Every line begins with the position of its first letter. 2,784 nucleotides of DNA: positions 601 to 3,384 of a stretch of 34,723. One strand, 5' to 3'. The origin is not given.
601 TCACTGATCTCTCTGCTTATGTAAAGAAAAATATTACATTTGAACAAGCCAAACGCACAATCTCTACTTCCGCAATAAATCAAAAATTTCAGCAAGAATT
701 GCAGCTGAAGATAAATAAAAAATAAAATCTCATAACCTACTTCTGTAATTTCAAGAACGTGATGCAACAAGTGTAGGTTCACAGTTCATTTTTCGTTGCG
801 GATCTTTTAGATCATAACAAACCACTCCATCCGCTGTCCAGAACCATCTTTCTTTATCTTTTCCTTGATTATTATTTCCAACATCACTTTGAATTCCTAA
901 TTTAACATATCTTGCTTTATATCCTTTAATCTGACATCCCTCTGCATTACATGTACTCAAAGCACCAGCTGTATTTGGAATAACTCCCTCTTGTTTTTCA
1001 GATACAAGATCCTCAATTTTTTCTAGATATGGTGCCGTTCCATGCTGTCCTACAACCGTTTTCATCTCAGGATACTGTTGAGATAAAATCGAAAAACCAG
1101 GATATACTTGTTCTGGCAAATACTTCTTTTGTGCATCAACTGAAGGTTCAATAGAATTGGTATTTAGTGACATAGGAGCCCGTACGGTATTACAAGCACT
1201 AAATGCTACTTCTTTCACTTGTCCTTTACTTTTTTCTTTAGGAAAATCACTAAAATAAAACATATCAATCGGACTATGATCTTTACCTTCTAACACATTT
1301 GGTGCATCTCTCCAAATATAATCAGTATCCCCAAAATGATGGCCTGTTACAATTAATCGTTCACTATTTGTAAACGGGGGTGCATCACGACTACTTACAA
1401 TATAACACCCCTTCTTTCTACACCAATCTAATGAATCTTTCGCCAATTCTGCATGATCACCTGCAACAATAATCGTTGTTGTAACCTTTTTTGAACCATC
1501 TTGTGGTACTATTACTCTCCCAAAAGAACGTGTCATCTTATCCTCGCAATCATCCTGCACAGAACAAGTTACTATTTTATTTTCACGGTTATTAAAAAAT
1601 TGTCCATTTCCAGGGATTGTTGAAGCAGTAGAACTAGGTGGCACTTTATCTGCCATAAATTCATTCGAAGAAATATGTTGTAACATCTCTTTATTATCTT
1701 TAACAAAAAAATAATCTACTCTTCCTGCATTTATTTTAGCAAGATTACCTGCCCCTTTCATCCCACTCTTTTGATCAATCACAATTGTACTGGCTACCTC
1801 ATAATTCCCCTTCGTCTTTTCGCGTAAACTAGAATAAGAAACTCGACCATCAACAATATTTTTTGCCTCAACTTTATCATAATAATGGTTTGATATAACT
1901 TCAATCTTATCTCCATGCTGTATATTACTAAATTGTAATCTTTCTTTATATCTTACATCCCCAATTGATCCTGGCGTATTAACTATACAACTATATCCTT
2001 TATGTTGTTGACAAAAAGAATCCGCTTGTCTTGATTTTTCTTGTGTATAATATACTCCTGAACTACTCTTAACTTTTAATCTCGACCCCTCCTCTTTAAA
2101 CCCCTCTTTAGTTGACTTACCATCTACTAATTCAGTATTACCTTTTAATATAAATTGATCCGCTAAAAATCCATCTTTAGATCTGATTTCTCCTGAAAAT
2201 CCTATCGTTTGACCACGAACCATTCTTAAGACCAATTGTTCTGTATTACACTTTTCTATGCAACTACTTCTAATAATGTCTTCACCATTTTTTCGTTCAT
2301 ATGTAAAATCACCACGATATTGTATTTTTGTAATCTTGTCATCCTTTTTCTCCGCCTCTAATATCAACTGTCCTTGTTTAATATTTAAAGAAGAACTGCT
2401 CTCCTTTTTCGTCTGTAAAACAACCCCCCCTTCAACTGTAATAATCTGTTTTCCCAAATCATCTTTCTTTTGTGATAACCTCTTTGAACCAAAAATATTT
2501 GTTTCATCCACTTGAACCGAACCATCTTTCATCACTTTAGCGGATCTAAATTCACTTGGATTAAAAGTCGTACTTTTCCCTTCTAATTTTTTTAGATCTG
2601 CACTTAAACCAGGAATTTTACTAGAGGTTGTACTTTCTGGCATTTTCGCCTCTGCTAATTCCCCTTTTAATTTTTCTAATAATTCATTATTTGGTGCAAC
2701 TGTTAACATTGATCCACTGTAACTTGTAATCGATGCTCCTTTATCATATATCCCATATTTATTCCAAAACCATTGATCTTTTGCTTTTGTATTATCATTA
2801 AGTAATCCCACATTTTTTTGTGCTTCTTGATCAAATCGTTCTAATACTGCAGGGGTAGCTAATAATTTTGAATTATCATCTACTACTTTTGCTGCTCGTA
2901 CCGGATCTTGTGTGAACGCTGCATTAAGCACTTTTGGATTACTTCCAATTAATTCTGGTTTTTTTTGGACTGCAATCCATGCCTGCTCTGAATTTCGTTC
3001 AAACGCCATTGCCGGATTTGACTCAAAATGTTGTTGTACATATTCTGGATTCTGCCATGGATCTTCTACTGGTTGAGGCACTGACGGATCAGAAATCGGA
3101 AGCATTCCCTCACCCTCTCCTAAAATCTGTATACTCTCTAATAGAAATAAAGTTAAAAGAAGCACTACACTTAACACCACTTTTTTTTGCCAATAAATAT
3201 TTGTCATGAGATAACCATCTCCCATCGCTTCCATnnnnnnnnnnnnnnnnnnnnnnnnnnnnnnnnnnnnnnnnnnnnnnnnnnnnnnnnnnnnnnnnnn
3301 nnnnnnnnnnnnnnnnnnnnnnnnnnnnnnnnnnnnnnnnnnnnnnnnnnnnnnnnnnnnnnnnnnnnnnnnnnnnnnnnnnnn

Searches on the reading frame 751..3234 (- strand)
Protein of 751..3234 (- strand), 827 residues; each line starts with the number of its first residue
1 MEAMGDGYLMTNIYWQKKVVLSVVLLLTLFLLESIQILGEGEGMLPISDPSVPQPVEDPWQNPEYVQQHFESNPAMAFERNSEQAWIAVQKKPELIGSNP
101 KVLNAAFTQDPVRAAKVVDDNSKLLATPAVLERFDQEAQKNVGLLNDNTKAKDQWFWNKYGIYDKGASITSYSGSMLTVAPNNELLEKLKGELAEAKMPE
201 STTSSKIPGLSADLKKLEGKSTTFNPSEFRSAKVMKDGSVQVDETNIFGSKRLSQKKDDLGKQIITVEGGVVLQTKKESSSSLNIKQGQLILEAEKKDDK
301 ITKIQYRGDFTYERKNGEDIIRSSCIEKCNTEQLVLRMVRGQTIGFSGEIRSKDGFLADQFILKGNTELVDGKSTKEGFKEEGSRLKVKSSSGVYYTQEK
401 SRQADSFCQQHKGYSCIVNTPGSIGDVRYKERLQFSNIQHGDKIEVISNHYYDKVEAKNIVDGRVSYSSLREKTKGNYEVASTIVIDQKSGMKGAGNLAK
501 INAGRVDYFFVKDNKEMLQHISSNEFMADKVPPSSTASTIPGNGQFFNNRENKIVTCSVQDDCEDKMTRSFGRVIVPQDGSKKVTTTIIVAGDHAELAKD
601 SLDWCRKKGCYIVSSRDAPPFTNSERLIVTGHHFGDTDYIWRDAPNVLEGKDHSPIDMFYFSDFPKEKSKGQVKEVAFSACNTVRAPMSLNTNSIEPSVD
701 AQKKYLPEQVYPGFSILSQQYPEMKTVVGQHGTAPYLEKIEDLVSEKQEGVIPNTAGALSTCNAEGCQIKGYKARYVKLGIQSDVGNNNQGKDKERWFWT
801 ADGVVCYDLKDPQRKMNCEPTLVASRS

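Call 16: search_protein_families(library=pfam, proteins=[window:751-3234:-], max_evalue=0.001)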
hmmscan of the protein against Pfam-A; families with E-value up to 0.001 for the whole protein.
window:751-3234:- (827 aa): 0 families

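Call 57: find_encoding_contigs(protein=window:751-3234:-, flank=10000, max_places=6)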
Protein window:751-3234:- (827 aa): 3 contigs read that carry it; 2 places shown.
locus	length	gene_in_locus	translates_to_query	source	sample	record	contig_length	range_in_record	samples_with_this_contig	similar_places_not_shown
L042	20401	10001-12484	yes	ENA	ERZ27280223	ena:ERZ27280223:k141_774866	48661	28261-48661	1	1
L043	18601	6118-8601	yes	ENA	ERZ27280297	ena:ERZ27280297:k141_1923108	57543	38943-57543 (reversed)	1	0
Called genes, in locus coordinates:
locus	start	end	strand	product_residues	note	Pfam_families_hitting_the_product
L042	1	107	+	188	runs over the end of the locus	-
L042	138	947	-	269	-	PF01026:TatD_DNase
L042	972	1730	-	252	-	PF01978:TrmB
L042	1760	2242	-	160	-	PF18967:PycTM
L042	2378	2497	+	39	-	-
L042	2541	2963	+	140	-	-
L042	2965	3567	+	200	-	-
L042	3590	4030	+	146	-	-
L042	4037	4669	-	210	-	-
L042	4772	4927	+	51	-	-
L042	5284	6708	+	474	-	PF01916:DS, PF00903:Glyoxalase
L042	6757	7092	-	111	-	PF13376:OmdA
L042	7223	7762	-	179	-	PF00226:DnaJ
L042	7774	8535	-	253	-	PF03734:YkuD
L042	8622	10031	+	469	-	-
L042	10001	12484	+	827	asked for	-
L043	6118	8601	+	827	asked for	-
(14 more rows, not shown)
